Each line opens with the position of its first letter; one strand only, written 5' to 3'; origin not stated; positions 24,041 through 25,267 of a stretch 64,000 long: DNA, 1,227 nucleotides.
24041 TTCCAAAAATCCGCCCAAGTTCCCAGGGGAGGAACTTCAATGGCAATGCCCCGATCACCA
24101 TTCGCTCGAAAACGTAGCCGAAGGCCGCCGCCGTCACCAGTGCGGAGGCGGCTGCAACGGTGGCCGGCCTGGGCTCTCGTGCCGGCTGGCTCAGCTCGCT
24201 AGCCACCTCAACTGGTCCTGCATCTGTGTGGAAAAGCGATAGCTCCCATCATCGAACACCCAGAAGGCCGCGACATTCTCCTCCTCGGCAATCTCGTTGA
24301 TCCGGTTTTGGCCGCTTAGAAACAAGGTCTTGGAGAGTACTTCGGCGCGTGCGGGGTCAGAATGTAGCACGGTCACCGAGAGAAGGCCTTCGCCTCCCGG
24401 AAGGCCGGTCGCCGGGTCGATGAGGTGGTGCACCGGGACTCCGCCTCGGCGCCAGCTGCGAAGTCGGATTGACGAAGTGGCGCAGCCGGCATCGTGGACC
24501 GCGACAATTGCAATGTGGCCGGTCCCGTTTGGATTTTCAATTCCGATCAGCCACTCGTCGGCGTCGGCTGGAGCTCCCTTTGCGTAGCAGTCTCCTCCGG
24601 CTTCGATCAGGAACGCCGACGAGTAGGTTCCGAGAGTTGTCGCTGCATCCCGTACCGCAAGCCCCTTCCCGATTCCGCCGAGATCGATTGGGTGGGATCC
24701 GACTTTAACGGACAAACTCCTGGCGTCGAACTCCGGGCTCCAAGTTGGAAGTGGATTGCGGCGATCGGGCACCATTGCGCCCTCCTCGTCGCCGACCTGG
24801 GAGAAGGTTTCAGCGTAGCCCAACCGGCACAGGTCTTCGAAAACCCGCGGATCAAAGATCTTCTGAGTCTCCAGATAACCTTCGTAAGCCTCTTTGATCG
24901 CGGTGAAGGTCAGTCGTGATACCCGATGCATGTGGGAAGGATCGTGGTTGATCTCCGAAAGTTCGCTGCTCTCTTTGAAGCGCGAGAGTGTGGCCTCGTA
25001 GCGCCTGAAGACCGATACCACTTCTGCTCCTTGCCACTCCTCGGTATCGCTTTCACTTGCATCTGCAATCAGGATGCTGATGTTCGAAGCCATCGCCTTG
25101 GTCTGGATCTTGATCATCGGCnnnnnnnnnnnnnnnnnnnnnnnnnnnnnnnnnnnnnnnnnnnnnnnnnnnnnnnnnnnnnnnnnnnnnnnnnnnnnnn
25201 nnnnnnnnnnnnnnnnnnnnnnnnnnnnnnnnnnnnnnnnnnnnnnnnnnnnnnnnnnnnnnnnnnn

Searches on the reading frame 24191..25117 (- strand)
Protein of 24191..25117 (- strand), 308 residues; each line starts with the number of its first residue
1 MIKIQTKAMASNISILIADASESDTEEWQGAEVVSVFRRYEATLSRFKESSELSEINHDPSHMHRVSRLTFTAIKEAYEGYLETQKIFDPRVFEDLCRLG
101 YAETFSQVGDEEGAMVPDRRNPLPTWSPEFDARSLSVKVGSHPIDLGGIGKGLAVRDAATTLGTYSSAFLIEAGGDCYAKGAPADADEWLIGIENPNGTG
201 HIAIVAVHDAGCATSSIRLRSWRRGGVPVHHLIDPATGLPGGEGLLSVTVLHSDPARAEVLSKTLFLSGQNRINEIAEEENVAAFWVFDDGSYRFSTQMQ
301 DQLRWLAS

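Call 3: search_protein_families(library=pfam, proteins=[window:24191-25117:-], max_evalue=0.01)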
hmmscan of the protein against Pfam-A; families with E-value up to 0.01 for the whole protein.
window:24191-25117:- (308 aa): 1 family
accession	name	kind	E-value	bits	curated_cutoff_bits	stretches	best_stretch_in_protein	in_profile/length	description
PF02424.20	ApbE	-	4.3e-45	154.8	25.6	1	12-285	4-265/266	ApbE family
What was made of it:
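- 24191..25117 (-): ApbE-family FAD:protein FMN transferase (308 aa) with no signal peptide. Its ATG lies 4 nt after the stop codon of B. Pfam PF02424, E = 4e-45 (call 3).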

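Call 20: find_homologous_proteins(query=window:24191-25117:-, max_evalue=1e-20)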
Query window:24191-25117:- (308 aa): 2077 proteins with E <= 1e-20 among 5058 candidates; the best 120 are listed.
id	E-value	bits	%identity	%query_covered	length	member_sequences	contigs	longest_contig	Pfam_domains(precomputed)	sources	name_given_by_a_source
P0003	2.1e-204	695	100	100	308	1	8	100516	PF02424.21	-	-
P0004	3.4e-162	557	79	100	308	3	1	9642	PF02424.21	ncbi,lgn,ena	-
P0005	8.0e-81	290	48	98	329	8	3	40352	PF02424.21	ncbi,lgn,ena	-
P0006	1.7e-80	288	44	100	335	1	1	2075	PF02424.21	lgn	-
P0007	3.1e-77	278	48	97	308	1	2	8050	PF02424.21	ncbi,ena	-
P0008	7.7e-76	273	44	97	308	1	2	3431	PF02424.21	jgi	jgi:thiamine biosynthesis lipoprotein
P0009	1.4e-75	272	46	97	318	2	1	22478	PF02424.21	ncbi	ncbi:MAG: FAD:protein FMN transferase [Acidimicrobiales bacterium]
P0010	4.5e-75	271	46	99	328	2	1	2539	PF02424.21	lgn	-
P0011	5.4e-74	267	48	98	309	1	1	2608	PF02424.21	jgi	-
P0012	1.7e-73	265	48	99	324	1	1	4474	PF02424.21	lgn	-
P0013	2.0e-73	265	46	99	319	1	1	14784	PF02424.21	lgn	-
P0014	4.3e-73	264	45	99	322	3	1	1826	PF02424.21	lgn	-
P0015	1.4e-72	262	47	96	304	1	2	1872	PF02424.21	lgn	-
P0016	2.0e-72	262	45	99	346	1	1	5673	PF02424.21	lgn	-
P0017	4.3e-72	261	43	99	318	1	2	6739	PF02424.21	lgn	-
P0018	5.0e-72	261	45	99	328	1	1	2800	PF02424.21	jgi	jgi:FAD:protein FMN transferase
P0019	5.8e-72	260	46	98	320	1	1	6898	PF02424.21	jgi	jgi:thiamine biosynthesis lipoprotein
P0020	7.4e-72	260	48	89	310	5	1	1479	PF02424.21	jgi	jgi:thiamine biosynthesis lipoprotein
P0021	1.4e-71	259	46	96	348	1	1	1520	PF02424.21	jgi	jgi:FAD:protein FMN transferase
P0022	2.6e-71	258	47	97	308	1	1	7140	PF02424.21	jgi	jgi:thiamine biosynthesis lipoprotein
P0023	3.3e-71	258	46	98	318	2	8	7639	PF02424.21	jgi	jgi:FAD:protein FMN transferase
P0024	6.3e-71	257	46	97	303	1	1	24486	PF02424.21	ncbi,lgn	-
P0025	6.6e-71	257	45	97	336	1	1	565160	PF02424.21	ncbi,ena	-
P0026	7.1e-71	257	47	98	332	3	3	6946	PF02424.21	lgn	-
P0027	9.8e-71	256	45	97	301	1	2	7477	PF02424.21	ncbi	ncbi:MAG: FAD:protein FMN transferase [Mycobacteriales bacterium]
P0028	9.9e-71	256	42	99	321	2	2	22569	PF02424.21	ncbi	ncbi:MAG: FAD:protein FMN transferase [Candidatus Dormibacteria bacterium]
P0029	2.3e-70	255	43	99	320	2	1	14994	PF02424.21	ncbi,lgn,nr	ncbi:MAG TPA: FAD:protein FMN transferase [Frankiaceae bacterium]|nr:FAD:protein FMN transferase [Fr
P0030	2.6e-70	255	45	99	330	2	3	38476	PF02424.21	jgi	jgi:thiamine biosynthesis lipoprotein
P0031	3.0e-70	255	44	99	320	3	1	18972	PF02424.21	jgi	-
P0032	3.4e-70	255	44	97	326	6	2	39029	PF02424.21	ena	-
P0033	3.9e-70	254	44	99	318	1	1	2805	PF02424.21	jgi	jgi:thiamine biosynthesis lipoprotein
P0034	5.0e-70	254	45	98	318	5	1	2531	PF02424.21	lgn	-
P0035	5.8e-70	254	43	98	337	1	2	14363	PF02424.21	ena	-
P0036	6.0e-70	254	44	98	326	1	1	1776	PF02424.21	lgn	-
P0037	6.3e-70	254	45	99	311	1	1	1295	PF02424.21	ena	-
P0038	1.0e-69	253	45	98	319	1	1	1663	PF02424.21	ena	-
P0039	1.1e-69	253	44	100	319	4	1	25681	PF02424.21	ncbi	ncbi:MAG: FAD:protein FMN transferase [Candidatus Dormibacteria bacterium]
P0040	1.2e-69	253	44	99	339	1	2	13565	PF02424.21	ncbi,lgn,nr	ncbi:MAG: FAD:protein FMN transferase [Acidimicrobiaceae bacterium]|nr:FAD:protein FMN transferase [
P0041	1.4e-69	253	44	98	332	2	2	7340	PF02424.21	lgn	-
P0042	1.6e-69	252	46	98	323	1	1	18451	PF02424.21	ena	-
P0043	1.7e-69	252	44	97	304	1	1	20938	PF02424.21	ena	-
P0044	2.3e-69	252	45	98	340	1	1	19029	PF02424.21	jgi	jgi:thiamine biosynthesis lipoprotein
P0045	2.3e-69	252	50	89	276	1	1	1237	PF02424.21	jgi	jgi:FAD:protein FMN transferase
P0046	2.4e-69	252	44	98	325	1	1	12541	PF02424.21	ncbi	ncbi:MAG: FAD:protein FMN transferase [Acidimicrobiales bacterium]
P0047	2.7e-69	252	46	98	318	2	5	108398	PF02424.21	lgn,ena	-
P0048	2.8e-69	252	44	98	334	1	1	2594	PF02424.21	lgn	-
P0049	2.8e-69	252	43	100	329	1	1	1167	PF02424.21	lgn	-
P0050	3.0e-69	252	45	98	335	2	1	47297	PF02424.21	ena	-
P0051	3.6e-69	251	44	99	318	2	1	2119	PF02424.21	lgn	-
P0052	4.3e-69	251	45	98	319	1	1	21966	PF02424.21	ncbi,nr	ncbi:MAG: hypothetical protein JWM93_972 [Frankiales bacterium]|nr:hypothetical protein [Frankiales 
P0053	5.1e-69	251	46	98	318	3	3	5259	PF02424.21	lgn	-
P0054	5.5e-69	251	43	99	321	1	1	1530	PF02424.21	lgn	-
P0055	5.6e-69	251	46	98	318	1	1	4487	PF02424.21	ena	-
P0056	7.5e-69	250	46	98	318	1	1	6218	PF02424.21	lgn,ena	-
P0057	7.6e-69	250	46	98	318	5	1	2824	PF02424.21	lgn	-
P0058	7.7e-69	250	43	98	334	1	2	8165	PF02424.21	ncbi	-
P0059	7.7e-69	250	42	98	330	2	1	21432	PF02424.21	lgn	-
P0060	9.3e-69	250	43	97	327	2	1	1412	PF02424.21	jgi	-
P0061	1.1e-68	250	46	98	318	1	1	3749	PF02424.21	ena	-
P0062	1.1e-68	250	46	98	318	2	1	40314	PF02424.21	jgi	jgi:thiamine biosynthesis lipoprotein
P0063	1.2e-68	250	44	97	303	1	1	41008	PF02424.21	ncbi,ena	-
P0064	1.4e-68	249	45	99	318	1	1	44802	PF02424.21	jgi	jgi:thiamine biosynthesis lipoprotein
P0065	1.4e-68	249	44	96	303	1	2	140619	PF02424.21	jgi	jgi:thiamine biosynthesis lipoprotein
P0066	1.5e-68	249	43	98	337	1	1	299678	PF02424.21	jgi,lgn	jgi:thiamine biosynthesis lipoprotein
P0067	1.8e-68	249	45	98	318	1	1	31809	PF02424.21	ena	-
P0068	2.2e-68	249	43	100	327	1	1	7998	PF02424.21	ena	-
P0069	2.3e-68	249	44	97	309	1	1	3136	PF02424.21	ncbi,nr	ncbi:MAG TPA: FAD:protein FMN transferase [Solirubrobacteraceae bacterium]|nr:FAD:protein FMN transf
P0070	2.4e-68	249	43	98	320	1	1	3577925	PF02424.21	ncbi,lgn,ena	-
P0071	2.5e-68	248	44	98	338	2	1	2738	PF02424.21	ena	-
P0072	2.9e-68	248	43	99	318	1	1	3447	PF02424.21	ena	-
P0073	2.9e-68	248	43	98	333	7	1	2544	PF02424.21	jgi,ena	jgi:Membrane-associated lipoprotein involved in thiamine biosynthesis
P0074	3.1e-68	248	44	97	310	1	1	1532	PF02424.21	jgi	jgi:thiamine biosynthesis lipoprotein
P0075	3.2e-68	248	44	98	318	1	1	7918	PF02424.21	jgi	jgi:thiamine biosynthesis lipoprotein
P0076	3.4e-68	248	47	97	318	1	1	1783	PF02424.21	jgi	-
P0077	3.4e-68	248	46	97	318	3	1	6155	PF02424.21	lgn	-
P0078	4.1e-68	248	44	98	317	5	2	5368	PF02424.21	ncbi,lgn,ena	-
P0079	6.3e-68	247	43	100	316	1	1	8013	PF02424.21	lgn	-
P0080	6.4e-68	247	45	98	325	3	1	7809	PF02424.21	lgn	-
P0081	6.6e-68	247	42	98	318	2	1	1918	PF02424.21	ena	-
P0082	6.6e-68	247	45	98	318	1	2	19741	PF02424.21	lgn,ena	-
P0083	6.6e-68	247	45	99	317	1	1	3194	PF02424.21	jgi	jgi:thiamine biosynthesis lipoprotein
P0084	7.0e-68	247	44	99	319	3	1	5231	PF02424.21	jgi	jgi:thiamine biosynthesis lipoprotein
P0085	7.5e-68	247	44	97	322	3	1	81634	PF02424.21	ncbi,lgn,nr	ncbi:MAG TPA: FAD:protein FMN transferase [Acidimicrobiales bacterium]|nr:FAD:protein FMN transferas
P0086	7.6e-68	247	42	98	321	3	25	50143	PF02424.21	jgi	jgi:thiamine biosynthesis lipoprotein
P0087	8.1e-68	247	45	97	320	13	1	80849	PF02424.21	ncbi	-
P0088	8.8e-68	247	43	99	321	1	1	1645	PF02424.21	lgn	-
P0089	8.8e-68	247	45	98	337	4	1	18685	PF02424.21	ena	-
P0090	8.9e-68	247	44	97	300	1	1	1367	PF02424.21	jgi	jgi:thiamine biosynthesis lipoprotein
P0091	1.1e-67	246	43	99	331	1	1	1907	PF02424.21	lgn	-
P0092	1.1e-67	246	44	98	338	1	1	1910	PF02424.21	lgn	-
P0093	1.4e-67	246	43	98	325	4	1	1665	PF02424.21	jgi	jgi:FAD:protein FMN transferase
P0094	1.5e-67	246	49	89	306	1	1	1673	PF02424.21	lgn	-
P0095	1.6e-67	246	44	97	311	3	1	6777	PF02424.21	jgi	jgi:thiamine biosynthesis lipoprotein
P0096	1.6e-67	246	45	98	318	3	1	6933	PF02424.21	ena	-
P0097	1.7e-67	246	45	98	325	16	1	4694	PF02424.21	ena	-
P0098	2.0e-67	245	42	98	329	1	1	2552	PF02424.21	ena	-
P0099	2.2e-67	245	46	98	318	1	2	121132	PF02424.21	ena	-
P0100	2.5e-67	245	43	98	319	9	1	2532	PF02424.21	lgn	-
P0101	2.8e-67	245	45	98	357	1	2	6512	PF02424.21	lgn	-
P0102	2.8e-67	245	43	98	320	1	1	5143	PF02424.21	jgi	-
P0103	3.1e-67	245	44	99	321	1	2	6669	PF02424.21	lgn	-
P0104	3.3e-67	245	43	100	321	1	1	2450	PF02424.21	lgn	-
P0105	3.3e-67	245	45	99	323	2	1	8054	PF02424.21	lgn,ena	-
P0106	3.6e-67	245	45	98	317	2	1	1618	PF02424.21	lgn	-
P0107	3.8e-67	245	48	90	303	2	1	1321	PF02424.21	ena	-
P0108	3.8e-67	245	45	98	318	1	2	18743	PF02424.21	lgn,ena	-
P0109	3.8e-67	245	45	98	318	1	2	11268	PF02424.21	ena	-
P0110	4.2e-67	244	45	98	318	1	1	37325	PF02424.21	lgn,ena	-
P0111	4.2e-67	244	44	97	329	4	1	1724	PF02424.21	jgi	-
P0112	4.4e-67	244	43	98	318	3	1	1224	PF02424.21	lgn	-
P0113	5.4e-67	244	43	96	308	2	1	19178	PF02424.21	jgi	-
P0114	5.8e-67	244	43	98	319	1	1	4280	PF02424.21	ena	-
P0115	7.9e-67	244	44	98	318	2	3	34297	PF02424.21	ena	-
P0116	8.7e-67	243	45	99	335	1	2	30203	PF02424.21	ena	-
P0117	9.3e-67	243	43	96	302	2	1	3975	PF02424.21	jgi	-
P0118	1.0e-66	243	43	97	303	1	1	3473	PF02424.21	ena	-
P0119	1.1e-66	243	44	98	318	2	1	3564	PF02424.21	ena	-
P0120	1.1e-66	243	45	96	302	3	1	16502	PF02424.21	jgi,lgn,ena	-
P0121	1.2e-66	243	43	99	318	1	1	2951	PF02424.21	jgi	jgi:thiamine biosynthesis lipoprotein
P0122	1.3e-66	243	41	100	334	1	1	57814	PF02424.21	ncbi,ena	-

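Call 21: find_encoding_contigs(protein=P0004, flank=10000, max_places=3)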
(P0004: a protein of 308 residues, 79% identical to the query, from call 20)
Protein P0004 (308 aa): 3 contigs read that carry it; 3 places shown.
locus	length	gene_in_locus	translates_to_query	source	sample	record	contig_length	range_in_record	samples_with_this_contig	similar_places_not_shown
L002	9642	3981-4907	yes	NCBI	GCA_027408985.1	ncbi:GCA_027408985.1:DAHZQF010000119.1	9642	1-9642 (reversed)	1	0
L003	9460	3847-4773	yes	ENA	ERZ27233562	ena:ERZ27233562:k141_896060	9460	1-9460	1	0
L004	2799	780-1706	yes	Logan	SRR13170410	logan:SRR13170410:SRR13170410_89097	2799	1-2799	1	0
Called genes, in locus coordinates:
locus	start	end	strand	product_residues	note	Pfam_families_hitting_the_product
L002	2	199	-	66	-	?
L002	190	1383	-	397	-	-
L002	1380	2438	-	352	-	-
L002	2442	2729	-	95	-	PF19607:DUF6112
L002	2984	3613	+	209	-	-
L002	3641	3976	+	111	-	-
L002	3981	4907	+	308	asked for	PF02424:ApbE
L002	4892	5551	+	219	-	-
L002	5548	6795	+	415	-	PF01512:Complex1_51K, PF10589:NADH_4Fe-4S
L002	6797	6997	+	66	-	PF13459:Fer4_15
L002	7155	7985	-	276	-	-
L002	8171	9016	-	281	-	PF01909:NTP_transf_2 (weak), PF18765:Polbeta (weak), PF05168:HEPN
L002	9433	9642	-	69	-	?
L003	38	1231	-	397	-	-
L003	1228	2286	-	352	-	-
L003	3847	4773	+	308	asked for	PF02424:ApbE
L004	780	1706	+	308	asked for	PF02424:ApbE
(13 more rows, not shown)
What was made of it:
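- The same neighbour is present in the closest relative (call 21).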

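Call 22: find_encoding_contigs(protein=P0005, flank=10000, max_places=3)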
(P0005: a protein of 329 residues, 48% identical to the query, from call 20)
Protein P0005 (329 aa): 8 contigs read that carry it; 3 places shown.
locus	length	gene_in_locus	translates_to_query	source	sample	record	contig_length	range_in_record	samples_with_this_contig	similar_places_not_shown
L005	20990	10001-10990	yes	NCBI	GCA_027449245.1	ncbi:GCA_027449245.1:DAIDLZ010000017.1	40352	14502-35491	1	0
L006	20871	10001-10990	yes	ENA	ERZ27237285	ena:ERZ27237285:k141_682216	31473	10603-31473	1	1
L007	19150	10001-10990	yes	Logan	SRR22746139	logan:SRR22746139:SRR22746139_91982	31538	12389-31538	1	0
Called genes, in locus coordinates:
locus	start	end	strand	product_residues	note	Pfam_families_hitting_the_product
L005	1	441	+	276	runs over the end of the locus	PF00296:Bac_luciferase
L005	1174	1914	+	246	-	PF01738:DLH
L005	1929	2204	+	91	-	PF19812:DUF6295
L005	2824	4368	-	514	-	PF00884:Sulfatase, PF01663:Phosphodiest (weak), PF16347:SGSH_C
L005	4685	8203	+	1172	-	PF00176:SNF2-rel_dom, PF00271:Helicase_C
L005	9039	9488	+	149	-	-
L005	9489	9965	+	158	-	-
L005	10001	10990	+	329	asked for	PF02424:ApbE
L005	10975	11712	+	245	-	-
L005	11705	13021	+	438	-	PF01512:Complex1_51K, PF10589:NADH_4Fe-4S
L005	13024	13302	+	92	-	PF13459:Fer4_15 (weak)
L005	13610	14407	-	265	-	PF13649:Methyltransf_25, PF08241:Methyltransf_11, PF08242:Methyltransf_12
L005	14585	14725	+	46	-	-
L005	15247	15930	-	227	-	PF00583:Acetyltransf_1, PF13302:Acetyltransf_3, PF08445:FR47, PF12746:GNAT_acetyltran (weak)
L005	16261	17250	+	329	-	-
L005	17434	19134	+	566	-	PF13492:GAF_3 (faint), PF01590:GAF (weak), PF00990:GGDEF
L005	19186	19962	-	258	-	PF00132:Hexapep, PF14602:Hexapep_2 (weak)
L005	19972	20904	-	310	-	PF00291:PALP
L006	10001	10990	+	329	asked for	PF02424:ApbE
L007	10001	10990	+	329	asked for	PF02424:ApbE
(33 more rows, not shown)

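Call 28: find_related_loci(query=A1, collection=genome_contigs, flank=7000)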
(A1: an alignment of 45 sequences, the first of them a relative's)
Query A1 (308 aa) in genome_contigs; peptide patterns used: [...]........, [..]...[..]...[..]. (x = any residue, [..] = any of these).
600 stretches matched a pattern (row limit reached: there are more); 536 encode a relative of the query (tblastn E <= 1e-3); the best 80 are kept; 80 distinct loci.
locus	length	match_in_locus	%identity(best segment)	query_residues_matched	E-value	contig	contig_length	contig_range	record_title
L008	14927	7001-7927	48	8-308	2e-85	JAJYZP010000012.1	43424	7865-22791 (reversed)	MAG: Actinomycetes bacterium isolate FK5.bin29 NODE_868_length_43424_cov_1.416126, whole genome shotgun sequence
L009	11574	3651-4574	43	5-308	1e-75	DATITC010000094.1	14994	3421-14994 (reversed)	MAG TPA_asm: Frankiaceae bacterium isolate SMAG_U15945 k141_546601, whole genome shotgun sequence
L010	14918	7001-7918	43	7-308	2e-72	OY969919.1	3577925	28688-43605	MAG: uncultured Acidimicrobiaceae bacterium isolate MFD05705.bin.c.2 genome assembly, chromosome: 1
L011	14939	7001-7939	42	2-308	3e-70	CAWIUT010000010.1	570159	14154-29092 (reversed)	MAG: uncultured Actinomycetota bacterium isolate MFD01721.bin.1.374 genome assembly, contig: contig_62623, whole genome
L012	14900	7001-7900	41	8-305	1e-68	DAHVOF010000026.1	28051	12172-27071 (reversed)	MAG TPA_asm: Actinobacteria bacterium isolate clean582 k141_46771, whole genome shotgun sequence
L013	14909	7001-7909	42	5-305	2e-68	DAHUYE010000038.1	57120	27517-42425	MAG TPA_asm: Actinobacteria bacterium isolate clean269 k141_783446, whole genome shotgun sequence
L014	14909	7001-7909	43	6-307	2e-67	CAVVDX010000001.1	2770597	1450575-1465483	MAG: uncultured Actinomycetota bacterium isolate MFD02248.bin.2.4 genome assembly, contig: contig_38335, whole genome sh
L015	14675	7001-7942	43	1-308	5e-67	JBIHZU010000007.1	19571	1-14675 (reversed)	MAG: Candidatus Nanopelagicales bacterium isolate ME2000-03-30D8pf_3300042899_group1_bin15 Rohwer_bin348_scaffold_1096_c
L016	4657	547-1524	41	4-308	8e-66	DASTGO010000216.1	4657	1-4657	MAG TPA_asm: Kineosporiaceae bacterium isolate SMAG_U32 k141_1073387, whole genome shotgun sequence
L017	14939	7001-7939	40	3-308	3e-65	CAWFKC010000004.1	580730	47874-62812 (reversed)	MAG: uncultured Actinomycetota bacterium isolate MFD01721.bin.1.178 genome assembly, contig: contig_15736, whole genome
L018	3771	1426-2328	42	5-305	3e-65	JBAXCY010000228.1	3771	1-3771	MAG: Acidimicrobiales bacterium isolate ELA205 MAG205_228, whole genome shotgun sequence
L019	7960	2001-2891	45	7-307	4e-65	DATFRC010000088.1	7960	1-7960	MAG TPA_asm: Jatrophihabitantaceae bacterium isolate SMAG_U9347 k141_3282639, whole genome shotgun sequence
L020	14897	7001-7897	41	7-305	1e-64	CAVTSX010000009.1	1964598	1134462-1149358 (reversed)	MAG: uncultured Actinomycetota bacterium isolate MFD00822.bin.2.179 genome assembly, contig: contig_33478, whole genome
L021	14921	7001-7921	43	5-308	6e-64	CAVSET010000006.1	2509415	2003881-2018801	MAG: uncultured Acidimicrobiales bacterium isolate MFD01872.bin.2.291 genome assembly, contig: contig_80587, whole genom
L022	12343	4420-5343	39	5-305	3e-64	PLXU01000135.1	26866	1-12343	MAG: Acidimicrobiaceae bacterium isolate palsa_745 73.20120700_P3D.341_contig_184601, whole genome shotgun sequence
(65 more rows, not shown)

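Call 36: search_solved_structures(query=window:24191-25117:-, show_alignments=2, max_evalue=0.00001)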
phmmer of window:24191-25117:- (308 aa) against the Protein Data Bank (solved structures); distinct sequences matched with E-value up to 0.00001: 13.
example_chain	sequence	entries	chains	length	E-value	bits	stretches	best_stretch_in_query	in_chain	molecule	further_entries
1vrm_A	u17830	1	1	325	3.4e-20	75.6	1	32-275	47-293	hypothetical protein TM1553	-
4xdt_A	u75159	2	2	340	6.5e-17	64.8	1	140-306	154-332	FAD:protein FMN transferase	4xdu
4ifu_A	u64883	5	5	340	1.5e-16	63.6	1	142-306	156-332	FAD:protein FMN transferase | Thiamine biosynthesis lipoprotein ApbE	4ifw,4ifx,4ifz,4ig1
7mgt_A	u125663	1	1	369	1.9e-16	63.3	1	142-306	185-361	FAD:protein FMN transferase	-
6nxi_A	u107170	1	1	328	2.6e-16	62.8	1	32-295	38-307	FAD:protein FMN transferase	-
4xdr_A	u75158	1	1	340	3.8e-16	62.3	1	142-306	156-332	FAD:protein FMN transferase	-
6nxj_A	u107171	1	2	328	6.4e-15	58.3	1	32-295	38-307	FAD:protein FMN transferase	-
3pnd_A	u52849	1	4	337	1.2e-13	54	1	144-304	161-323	Thiamine biosynthesis lipoprotein ApbE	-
5mgy_H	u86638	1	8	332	1.3e-13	53.9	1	143-296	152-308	FAD:protein FMN transferase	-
4xgw_A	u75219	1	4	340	8.8e-13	51.2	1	144-304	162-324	FAD:protein FMN transferase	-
2o18_A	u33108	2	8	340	3.2e-12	49.4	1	144-304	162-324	Thiamine biosynthesis lipoprotein apbE | FAD:protein FMN transferase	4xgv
4xgx_A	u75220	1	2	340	3.4e-12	49.3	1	144-304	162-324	FAD:protein FMN transferase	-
7esa_A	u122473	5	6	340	8.9e-10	41.4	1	48-289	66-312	FAD:protein FMN transferase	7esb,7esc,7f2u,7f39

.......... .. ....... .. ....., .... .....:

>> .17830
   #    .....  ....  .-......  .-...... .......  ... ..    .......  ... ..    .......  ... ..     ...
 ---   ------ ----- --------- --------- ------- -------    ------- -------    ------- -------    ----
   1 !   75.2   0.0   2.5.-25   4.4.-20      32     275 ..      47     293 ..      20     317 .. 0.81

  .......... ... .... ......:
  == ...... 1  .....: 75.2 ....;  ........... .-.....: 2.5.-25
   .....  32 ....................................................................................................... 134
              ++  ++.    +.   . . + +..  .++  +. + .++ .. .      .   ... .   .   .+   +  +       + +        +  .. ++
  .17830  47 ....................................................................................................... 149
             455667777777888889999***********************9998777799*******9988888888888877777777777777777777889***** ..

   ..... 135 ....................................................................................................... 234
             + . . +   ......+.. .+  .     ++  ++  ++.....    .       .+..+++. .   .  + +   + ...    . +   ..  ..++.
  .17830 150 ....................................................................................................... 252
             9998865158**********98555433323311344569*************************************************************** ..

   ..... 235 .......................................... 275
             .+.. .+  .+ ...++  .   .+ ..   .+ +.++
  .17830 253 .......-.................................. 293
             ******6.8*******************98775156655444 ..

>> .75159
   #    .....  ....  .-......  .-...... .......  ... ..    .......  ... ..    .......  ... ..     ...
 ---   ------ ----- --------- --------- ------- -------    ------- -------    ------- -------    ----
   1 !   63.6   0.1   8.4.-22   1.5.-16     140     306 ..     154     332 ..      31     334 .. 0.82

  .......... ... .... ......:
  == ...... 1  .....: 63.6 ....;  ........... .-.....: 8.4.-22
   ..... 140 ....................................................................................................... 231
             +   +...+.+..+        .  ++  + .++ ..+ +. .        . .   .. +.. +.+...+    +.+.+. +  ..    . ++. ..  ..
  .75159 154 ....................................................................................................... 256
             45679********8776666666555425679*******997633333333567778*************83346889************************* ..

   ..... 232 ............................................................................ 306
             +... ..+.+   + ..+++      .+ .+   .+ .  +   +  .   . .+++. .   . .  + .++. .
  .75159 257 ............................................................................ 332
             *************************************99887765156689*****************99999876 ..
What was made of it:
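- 24191..25117 (-): PDB relatives are TM1553 and T. pallidum Ftp (call 36).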

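Call 64: find_encoding_contigs(protein=P0025, flank=8000, max_places=1)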
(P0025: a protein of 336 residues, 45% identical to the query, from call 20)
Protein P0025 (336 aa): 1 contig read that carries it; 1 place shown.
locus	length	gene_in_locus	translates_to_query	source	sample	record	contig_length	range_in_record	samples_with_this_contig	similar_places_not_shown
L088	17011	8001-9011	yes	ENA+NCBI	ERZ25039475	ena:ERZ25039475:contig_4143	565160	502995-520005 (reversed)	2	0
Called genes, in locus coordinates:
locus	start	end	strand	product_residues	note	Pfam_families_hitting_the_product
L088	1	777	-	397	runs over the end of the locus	PF13177:DNA_pol3_delta2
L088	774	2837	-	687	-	PF05977:MFS_3, PF07690:MFS_1, PF02223:Thymidylate_kin, PF13521:AAA_28 (weak)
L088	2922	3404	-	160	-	PF01047:MarR, PF12802:MarR_2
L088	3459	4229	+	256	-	PF13489:Methyltransf_23, PF01728:FtsJ (weak), PF05175:MTS (weak), PF13847:Methyltransf_31, PF08241:Methyltransf_11, PF08242:Methyltransf_12, PF13649:Methyltransf_25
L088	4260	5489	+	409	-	PF01565:FAD_binding_4, PF04030:ALO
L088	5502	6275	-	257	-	-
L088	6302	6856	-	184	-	PF07638:Sigma70_ECF (faint), PF08281:Sigma70_r4_2, PF04545:Sigma70_r4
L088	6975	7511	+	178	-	-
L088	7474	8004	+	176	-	-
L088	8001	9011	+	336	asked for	PF02424:ApbE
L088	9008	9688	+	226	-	-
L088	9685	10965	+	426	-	PF01512:Complex1_51K, PF10589:NADH_4Fe-4S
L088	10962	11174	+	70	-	PF13459:Fer4_15 (weak)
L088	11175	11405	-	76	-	-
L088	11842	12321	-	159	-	PF01131:Topoisom_bac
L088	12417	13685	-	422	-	PF01131:Topoisom_bac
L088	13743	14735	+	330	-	-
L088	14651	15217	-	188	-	PF03030:H_PPase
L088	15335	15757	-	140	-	PF03030:H_PPase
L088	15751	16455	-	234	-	PF03030:H_PPase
